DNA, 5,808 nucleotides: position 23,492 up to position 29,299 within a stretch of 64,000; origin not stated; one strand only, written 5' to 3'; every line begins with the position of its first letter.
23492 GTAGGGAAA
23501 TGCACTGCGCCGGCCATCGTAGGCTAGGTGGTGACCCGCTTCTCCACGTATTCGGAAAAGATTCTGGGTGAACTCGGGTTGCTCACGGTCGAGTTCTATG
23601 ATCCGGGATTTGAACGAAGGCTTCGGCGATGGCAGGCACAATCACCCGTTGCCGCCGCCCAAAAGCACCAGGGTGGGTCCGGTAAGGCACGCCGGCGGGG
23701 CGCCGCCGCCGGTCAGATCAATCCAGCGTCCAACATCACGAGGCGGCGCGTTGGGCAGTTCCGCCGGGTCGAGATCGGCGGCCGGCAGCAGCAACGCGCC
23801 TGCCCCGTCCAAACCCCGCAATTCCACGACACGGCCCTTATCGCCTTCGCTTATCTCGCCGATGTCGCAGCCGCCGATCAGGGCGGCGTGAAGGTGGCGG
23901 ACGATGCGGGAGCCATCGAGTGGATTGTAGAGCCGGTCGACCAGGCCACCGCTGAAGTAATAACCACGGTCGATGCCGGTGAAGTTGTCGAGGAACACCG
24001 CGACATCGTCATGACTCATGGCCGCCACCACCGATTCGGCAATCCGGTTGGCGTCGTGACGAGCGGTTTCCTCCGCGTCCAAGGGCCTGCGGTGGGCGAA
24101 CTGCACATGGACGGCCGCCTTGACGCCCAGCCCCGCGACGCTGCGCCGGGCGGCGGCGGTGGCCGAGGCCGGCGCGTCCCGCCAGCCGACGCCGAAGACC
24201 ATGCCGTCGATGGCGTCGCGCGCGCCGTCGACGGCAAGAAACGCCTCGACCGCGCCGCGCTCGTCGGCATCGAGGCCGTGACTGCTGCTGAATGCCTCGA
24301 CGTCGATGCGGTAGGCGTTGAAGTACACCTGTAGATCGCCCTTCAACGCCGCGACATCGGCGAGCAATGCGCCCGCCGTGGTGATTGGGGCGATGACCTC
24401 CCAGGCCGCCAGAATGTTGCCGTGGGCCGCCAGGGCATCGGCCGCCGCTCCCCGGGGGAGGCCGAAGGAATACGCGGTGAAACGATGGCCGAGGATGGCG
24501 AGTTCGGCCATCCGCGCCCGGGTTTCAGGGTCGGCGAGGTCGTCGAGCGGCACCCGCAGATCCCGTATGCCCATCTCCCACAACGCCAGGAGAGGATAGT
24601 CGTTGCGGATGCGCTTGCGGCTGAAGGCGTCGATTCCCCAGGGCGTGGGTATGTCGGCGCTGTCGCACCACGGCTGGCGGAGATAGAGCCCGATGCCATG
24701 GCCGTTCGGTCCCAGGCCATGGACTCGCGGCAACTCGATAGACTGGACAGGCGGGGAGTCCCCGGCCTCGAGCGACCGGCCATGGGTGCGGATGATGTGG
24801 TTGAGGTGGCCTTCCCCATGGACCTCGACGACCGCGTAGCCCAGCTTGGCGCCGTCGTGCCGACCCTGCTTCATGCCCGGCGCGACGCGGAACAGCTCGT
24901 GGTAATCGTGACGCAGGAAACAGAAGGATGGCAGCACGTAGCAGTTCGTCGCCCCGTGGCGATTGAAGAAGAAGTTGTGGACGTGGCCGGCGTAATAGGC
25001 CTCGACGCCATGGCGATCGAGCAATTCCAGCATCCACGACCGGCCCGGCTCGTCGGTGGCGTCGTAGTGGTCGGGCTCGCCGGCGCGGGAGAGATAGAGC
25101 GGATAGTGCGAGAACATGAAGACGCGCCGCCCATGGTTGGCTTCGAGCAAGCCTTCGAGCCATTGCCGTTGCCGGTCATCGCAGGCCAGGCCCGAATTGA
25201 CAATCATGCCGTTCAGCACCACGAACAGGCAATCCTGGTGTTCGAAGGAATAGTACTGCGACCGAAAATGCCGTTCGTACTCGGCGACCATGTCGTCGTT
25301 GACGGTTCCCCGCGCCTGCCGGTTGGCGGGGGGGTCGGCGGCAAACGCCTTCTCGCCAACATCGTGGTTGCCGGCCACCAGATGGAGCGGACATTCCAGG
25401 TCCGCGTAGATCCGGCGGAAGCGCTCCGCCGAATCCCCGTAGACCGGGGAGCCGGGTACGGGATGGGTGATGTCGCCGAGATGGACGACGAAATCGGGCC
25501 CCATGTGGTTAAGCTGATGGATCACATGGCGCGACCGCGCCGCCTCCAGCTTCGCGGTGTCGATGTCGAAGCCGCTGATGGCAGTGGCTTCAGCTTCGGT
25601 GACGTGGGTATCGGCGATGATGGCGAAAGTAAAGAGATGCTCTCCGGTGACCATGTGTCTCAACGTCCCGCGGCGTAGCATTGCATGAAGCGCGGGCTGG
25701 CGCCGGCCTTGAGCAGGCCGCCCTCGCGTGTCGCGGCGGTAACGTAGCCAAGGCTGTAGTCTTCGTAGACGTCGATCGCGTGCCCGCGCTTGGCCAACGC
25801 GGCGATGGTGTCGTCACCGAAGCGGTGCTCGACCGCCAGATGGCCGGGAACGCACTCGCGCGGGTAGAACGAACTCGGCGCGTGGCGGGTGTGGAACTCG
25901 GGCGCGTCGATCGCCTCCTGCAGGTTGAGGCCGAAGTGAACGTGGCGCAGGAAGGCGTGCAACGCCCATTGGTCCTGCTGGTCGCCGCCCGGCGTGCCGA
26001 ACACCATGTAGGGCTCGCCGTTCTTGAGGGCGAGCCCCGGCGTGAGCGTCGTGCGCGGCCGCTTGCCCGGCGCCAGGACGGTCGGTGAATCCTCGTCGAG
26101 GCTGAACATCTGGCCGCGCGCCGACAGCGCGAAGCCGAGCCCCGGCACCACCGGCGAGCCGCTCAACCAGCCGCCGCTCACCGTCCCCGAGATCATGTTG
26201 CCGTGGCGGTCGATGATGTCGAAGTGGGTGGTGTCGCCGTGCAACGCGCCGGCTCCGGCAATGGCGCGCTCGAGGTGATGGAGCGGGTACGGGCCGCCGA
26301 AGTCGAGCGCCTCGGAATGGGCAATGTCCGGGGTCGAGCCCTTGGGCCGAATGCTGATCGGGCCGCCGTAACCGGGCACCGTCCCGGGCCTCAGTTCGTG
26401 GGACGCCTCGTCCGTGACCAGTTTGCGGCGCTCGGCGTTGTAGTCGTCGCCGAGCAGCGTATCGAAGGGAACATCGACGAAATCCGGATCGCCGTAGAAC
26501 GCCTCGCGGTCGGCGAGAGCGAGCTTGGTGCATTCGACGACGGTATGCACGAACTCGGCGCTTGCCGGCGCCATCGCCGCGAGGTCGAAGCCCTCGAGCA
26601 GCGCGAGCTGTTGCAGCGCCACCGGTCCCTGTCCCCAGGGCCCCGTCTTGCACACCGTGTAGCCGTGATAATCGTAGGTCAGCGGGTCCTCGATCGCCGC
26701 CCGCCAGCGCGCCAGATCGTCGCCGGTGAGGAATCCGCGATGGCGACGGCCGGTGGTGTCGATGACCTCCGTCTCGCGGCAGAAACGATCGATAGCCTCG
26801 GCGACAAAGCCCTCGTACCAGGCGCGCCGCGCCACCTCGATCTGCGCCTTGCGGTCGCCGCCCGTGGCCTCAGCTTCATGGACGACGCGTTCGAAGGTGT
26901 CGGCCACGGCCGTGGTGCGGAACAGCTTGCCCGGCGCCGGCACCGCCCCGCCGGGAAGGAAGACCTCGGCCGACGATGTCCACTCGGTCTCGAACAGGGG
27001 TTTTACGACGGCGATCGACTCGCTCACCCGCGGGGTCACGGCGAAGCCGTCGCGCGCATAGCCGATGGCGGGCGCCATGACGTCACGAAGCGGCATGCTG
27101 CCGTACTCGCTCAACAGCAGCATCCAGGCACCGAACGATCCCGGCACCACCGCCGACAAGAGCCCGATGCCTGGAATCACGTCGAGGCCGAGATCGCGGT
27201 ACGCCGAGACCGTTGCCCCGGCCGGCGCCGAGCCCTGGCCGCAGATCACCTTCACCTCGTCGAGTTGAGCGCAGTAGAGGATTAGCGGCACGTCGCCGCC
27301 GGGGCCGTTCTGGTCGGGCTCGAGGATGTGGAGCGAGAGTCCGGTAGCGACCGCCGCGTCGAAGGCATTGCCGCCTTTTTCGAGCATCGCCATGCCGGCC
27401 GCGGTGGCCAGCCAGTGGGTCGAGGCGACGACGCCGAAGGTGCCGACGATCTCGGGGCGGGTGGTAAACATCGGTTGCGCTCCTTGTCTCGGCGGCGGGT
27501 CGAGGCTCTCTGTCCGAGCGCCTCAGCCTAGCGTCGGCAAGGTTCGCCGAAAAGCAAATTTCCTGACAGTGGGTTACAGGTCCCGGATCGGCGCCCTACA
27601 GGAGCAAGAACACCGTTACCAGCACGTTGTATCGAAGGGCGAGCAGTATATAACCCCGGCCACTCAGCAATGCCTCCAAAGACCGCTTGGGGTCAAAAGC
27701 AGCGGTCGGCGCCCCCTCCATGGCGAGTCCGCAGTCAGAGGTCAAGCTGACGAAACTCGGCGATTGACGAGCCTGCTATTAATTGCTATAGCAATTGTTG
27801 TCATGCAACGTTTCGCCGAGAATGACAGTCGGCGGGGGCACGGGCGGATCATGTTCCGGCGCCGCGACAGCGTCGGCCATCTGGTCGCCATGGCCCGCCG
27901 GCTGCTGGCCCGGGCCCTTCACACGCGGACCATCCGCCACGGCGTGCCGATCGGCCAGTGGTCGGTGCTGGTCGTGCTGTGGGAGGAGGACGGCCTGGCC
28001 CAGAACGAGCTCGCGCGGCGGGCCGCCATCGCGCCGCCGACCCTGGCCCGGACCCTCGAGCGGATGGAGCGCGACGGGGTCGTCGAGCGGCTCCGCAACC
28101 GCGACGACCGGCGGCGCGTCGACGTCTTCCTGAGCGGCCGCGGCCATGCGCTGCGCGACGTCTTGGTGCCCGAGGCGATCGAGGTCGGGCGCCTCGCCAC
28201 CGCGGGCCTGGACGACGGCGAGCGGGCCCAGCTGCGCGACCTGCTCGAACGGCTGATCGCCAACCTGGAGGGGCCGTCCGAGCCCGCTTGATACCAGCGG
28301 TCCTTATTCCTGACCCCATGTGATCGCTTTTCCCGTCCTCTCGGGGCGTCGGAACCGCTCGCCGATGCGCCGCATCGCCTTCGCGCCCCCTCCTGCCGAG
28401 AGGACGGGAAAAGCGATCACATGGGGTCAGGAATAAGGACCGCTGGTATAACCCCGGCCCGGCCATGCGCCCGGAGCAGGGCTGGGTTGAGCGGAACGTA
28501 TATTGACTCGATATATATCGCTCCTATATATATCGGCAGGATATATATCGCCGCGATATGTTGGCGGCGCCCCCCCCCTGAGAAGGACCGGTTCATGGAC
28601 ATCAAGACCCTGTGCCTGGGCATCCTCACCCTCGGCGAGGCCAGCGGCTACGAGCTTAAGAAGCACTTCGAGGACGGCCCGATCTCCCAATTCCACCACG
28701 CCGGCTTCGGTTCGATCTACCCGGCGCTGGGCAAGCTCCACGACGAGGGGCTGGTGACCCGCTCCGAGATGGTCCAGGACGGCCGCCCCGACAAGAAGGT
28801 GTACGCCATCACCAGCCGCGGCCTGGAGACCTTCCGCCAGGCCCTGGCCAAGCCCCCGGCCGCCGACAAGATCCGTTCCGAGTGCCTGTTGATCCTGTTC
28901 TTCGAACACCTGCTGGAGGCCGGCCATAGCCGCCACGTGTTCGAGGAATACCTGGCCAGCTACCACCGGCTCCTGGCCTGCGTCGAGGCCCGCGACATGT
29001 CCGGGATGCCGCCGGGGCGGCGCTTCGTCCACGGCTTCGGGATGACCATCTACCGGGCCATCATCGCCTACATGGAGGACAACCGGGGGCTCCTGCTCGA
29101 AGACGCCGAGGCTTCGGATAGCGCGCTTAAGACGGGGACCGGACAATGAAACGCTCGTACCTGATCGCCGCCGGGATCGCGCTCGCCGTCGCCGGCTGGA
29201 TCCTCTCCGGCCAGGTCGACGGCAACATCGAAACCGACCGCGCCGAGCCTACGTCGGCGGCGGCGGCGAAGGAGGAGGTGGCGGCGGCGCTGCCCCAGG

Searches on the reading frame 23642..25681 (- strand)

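Call 94: search_protein_families(library=pfam, proteins=[window:23642-25681:-], max_evalue=0.001)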
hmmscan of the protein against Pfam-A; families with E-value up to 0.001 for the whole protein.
window:23642-25681:- (679 aa): 2 families
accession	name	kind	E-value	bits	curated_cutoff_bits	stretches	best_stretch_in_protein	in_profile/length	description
PF00149.33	Metallophos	-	3.8e-14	54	21.5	1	18-236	2-190/191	Calcineurin-like phosphoesterase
PF12850.12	Metallophos_2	-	2.4e-06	28.1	27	1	19-288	3-152/154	Calcineurin-like phosphoesterase superfamily domain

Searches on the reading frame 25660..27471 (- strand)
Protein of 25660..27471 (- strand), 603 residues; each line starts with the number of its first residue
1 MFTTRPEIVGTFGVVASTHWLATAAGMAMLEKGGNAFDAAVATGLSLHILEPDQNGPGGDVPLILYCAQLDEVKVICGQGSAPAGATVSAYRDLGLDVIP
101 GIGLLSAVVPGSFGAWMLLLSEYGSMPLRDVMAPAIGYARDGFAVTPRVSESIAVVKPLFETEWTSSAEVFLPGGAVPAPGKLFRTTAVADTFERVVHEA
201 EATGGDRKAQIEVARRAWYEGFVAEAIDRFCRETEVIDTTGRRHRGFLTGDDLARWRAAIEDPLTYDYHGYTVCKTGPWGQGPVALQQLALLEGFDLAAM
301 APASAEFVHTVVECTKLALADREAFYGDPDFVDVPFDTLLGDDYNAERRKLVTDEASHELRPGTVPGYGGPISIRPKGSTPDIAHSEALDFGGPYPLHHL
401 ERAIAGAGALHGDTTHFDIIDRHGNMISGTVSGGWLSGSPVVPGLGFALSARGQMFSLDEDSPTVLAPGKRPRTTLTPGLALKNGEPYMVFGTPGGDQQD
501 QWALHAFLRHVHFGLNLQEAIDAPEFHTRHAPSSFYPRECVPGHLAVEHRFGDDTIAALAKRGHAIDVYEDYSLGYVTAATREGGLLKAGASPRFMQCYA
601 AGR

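Call 94: search_protein_families(library=pfam, proteins=[window:25660-27471:-], max_evalue=0.001)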
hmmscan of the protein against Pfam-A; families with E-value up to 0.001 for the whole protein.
window:25660-27471:- (603 aa): 1 family
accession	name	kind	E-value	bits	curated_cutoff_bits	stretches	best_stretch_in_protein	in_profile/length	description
PF01019.26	G_glu_transpept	-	6.9e-116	388.5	27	1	28-594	2-509/512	Gamma-glutamyltranspeptidase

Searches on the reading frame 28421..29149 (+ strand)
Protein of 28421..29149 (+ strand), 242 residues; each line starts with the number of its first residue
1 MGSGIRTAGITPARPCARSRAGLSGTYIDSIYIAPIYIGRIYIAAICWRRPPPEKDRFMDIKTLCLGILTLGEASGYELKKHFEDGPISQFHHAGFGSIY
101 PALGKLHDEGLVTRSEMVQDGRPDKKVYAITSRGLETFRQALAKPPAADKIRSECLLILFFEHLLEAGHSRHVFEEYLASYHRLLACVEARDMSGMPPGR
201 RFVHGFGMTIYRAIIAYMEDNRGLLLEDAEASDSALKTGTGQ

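Call 94: search_protein_families(library=pfam, proteins=[window:28421-29149:+], max_evalue=0.001)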
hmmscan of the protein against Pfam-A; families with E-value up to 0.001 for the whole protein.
window:28421-29149:+ (242 aa): 1 family
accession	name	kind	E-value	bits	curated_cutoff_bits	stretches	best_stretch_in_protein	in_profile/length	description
PF03551.20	PadR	-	1.7e-12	47.6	27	1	66-139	2-74/75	Transcriptional regulator PadR-like family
